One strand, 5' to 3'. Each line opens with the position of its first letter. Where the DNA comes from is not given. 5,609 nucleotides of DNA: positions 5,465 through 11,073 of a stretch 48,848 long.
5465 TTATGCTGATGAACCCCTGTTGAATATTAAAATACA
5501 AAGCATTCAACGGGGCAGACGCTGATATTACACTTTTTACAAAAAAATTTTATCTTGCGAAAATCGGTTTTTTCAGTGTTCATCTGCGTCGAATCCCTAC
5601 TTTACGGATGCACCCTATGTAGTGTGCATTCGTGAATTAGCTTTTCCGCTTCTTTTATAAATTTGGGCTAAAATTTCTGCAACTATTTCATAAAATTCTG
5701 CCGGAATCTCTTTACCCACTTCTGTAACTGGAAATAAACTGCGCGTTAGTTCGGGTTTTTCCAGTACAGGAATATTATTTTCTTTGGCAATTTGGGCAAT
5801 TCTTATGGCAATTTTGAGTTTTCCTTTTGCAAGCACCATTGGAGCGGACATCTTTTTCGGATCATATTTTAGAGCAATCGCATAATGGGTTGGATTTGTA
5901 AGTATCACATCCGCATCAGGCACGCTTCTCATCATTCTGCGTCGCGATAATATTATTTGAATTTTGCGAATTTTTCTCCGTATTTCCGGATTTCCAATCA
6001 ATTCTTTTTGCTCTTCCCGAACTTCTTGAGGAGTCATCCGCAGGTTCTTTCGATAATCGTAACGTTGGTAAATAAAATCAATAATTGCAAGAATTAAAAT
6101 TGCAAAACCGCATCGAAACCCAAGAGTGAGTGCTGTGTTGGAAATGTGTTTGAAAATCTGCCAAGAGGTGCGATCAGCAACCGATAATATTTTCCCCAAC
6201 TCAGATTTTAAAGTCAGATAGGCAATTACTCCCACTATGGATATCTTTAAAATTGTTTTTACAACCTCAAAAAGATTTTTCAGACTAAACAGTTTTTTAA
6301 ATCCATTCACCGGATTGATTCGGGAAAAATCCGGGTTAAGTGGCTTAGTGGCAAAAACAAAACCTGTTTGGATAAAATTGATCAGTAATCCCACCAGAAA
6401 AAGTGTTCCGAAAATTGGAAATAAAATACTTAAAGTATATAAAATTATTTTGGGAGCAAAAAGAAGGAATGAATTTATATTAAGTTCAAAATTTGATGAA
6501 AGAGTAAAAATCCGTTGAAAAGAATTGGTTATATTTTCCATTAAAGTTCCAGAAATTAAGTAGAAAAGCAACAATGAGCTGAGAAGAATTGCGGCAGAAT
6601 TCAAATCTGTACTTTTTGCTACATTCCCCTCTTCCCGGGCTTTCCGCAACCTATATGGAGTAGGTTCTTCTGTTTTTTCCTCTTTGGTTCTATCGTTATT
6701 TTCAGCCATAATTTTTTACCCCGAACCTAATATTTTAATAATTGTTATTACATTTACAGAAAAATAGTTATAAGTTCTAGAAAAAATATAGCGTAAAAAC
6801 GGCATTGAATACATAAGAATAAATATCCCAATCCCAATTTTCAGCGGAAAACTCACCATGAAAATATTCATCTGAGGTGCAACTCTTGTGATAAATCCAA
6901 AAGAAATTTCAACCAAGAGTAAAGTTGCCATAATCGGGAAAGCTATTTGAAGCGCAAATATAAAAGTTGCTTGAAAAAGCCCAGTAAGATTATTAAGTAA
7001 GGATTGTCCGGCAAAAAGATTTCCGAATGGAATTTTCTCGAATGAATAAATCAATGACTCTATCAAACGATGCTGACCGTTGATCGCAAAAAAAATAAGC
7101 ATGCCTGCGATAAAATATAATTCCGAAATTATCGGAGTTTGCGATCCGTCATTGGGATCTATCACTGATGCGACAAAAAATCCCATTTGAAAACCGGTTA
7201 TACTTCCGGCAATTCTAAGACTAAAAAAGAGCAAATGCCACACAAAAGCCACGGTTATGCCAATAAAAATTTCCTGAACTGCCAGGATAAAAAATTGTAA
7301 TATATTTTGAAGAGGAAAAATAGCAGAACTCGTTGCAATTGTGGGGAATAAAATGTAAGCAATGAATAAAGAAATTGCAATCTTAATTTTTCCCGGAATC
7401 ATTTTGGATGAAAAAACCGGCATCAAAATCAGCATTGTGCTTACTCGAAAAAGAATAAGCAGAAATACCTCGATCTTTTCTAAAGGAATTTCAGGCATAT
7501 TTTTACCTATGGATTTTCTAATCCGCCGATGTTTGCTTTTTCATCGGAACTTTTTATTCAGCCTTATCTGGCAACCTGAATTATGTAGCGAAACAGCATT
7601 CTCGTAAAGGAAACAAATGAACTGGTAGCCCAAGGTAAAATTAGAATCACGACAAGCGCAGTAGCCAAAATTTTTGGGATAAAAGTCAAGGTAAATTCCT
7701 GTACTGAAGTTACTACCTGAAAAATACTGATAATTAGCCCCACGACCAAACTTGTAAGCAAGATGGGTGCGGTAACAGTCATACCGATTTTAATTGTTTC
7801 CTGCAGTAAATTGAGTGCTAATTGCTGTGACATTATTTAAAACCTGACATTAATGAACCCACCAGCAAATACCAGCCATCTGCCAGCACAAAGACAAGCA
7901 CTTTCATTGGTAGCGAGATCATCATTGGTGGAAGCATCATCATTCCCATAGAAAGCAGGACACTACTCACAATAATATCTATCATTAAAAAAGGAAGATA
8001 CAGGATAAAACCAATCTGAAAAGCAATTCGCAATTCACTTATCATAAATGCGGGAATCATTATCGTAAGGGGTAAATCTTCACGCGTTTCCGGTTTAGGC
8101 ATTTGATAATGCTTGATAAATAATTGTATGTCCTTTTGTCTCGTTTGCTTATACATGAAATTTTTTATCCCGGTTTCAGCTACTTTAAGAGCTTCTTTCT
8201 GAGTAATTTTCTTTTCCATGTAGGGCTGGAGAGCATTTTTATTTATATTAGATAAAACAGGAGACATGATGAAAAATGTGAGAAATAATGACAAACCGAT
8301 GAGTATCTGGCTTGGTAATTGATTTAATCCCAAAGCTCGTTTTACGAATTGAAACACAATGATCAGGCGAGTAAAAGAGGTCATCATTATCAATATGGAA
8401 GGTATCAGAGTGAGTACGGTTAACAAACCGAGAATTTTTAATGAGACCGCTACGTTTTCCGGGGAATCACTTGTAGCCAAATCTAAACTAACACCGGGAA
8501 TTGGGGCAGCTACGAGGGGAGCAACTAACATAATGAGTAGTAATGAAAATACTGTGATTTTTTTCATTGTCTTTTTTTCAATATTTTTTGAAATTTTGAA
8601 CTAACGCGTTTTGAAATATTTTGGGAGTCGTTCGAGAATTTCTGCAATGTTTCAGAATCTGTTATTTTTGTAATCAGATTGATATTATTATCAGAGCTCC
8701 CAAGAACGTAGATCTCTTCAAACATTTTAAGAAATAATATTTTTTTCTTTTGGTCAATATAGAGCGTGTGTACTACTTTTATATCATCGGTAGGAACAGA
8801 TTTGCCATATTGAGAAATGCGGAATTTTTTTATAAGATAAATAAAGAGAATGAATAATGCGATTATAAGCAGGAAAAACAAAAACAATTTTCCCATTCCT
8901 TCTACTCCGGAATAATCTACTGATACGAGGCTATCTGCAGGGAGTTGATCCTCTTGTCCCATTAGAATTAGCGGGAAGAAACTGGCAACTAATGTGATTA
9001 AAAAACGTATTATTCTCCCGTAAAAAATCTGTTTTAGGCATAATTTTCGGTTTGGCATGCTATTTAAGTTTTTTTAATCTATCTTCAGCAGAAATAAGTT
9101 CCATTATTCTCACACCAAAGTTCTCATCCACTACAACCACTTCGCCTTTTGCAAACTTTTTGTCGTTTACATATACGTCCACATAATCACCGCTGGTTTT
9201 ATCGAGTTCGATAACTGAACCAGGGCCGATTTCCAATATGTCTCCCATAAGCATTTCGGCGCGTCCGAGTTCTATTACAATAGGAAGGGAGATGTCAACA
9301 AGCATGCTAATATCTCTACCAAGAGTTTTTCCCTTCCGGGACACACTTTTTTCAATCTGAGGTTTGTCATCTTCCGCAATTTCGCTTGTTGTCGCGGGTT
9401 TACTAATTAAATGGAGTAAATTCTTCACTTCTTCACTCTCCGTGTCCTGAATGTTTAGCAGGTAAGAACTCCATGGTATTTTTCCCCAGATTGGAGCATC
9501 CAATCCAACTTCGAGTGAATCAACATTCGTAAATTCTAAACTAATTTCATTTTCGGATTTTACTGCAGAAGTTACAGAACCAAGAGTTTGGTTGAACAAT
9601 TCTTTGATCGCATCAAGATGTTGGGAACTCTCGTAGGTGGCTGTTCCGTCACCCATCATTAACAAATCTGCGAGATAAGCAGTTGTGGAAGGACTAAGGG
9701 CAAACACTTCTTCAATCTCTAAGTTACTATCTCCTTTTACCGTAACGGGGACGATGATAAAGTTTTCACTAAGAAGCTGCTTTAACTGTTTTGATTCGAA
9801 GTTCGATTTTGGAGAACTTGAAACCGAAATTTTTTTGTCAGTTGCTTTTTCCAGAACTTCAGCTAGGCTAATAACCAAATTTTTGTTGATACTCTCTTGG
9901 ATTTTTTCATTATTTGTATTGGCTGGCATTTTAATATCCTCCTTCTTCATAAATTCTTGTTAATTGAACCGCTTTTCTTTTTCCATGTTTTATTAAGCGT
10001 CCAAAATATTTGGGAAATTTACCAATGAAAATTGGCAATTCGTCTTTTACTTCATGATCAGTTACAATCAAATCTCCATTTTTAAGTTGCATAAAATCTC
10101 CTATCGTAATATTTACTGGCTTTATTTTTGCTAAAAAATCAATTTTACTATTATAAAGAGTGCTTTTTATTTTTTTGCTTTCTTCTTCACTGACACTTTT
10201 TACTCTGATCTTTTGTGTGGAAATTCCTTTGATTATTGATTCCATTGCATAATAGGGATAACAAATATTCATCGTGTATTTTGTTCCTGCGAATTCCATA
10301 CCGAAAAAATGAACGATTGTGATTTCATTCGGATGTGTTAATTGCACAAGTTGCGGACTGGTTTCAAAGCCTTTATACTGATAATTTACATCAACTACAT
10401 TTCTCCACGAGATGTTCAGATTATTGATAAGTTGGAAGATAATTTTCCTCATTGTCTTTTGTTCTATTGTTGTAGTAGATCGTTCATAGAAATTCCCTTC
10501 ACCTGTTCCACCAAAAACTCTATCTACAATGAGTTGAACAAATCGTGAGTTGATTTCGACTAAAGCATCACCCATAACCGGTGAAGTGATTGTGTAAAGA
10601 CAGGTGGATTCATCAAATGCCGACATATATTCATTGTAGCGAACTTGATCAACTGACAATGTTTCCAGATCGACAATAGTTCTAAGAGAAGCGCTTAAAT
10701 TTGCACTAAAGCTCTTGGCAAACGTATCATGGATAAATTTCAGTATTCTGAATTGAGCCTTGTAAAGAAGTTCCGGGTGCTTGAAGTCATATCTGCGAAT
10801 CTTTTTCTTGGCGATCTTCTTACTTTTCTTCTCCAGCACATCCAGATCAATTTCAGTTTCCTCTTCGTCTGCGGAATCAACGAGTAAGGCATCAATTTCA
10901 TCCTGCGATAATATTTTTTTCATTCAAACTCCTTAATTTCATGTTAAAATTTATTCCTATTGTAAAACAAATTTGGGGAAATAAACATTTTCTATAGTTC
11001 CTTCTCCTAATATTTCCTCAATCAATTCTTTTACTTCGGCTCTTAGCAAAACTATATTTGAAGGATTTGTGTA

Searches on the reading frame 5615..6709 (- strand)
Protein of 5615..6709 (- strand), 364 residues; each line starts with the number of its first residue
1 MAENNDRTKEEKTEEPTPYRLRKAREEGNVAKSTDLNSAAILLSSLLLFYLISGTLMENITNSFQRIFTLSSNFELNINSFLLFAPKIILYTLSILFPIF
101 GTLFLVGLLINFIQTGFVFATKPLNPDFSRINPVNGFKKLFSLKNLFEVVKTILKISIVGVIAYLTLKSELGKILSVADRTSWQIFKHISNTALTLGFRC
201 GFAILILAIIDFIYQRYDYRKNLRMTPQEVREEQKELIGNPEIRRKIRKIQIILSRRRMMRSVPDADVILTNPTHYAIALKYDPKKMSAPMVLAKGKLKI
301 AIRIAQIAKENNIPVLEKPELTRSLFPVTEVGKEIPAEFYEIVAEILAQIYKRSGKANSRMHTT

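Call 6: search_protein_families(library=pfam, proteins=[window:5615-6709:-], max_evalue=0.00001)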
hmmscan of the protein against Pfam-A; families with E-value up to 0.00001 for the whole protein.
window:5615-6709:- (364 aa): 1 family
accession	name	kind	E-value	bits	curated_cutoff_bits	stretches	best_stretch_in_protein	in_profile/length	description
PF01312.24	Bac_export_2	-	1.8e-123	412.5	24.4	1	10-349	1-334/335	FlhB HrpN YscU SpaS Family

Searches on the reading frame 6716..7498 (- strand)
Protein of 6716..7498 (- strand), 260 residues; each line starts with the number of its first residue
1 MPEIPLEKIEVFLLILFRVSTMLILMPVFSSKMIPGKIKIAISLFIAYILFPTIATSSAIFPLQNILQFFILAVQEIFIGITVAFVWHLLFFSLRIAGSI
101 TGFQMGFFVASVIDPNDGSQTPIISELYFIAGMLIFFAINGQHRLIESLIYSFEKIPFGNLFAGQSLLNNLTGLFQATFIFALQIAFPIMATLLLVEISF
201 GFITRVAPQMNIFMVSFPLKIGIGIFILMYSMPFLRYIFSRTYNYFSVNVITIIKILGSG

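Call 6: search_protein_families(library=pfam, proteins=[window:6716-7498:-], max_evalue=0.00001)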
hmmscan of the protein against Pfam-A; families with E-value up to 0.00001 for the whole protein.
window:6716-7498:- (260 aa): 1 family
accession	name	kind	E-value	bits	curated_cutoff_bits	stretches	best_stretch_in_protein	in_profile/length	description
PF01311.25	Bac_export_1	-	6.7e-64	216.1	27.8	1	11-242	3-226/230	Bacterial export proteins, family 1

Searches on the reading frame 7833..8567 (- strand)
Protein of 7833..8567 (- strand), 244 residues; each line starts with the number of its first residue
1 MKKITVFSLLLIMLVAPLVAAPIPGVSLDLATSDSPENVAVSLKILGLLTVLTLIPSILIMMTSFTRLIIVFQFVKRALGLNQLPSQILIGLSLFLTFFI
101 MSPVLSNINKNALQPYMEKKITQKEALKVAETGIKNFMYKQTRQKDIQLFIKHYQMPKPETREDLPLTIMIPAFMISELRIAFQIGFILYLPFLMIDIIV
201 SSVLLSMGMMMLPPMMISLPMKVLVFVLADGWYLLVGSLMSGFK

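Call 6: search_protein_families(library=pfam, proteins=[window:7833-8567:-], max_evalue=0.00001)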
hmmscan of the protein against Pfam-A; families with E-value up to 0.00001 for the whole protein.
window:7833-8567:- (244 aa): 1 family
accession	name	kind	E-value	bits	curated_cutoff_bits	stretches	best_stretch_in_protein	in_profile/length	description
PF00813.25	FliP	-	1e-76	257.6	26.9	1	48-239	1-191/191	FliP family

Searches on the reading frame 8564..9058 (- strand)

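Call 6: search_protein_families(library=pfam, proteins=[window:8564-9058:-], max_evalue=0.00001)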
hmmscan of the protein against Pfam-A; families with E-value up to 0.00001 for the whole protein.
window:8564-9058:- (164 aa): 1 family
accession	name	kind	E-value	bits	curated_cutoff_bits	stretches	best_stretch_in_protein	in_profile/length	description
PF04347.18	FliO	-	1.2e-10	41.8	22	1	74-162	1-88/91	Flagellar biosynthesis protein, FliO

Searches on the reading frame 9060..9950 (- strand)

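Call 6: search_protein_families(library=pfam, proteins=[window:9060-9950:-], max_evalue=0.00001)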
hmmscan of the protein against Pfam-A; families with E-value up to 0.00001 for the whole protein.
window:9060-9950:- (296 aa): 1 family
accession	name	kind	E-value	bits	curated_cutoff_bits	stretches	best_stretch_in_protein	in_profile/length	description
PF01052.25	FliMN_C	-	4e-23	81.6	23.8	1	217-286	3-72/73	Type III flagellar switch regulator (C-ring) FliN C-term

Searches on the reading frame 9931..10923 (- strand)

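Call 6: search_protein_families(library=pfam, proteins=[window:9931-10923:-], max_evalue=0.00001)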
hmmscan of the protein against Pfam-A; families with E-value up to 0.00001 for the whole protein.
window:9931-10923:- (330 aa): 2 families
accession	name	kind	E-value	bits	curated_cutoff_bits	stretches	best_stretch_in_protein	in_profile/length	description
PF02154.20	FliM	-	8.2e-44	150.2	27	1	45-232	1-190/192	Flagellar motor switch protein FliM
PF01052.25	FliMN_C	-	8.3e-14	51.7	23.8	1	256-325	3-72/73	Type III flagellar switch regulator (C-ring) FliN C-term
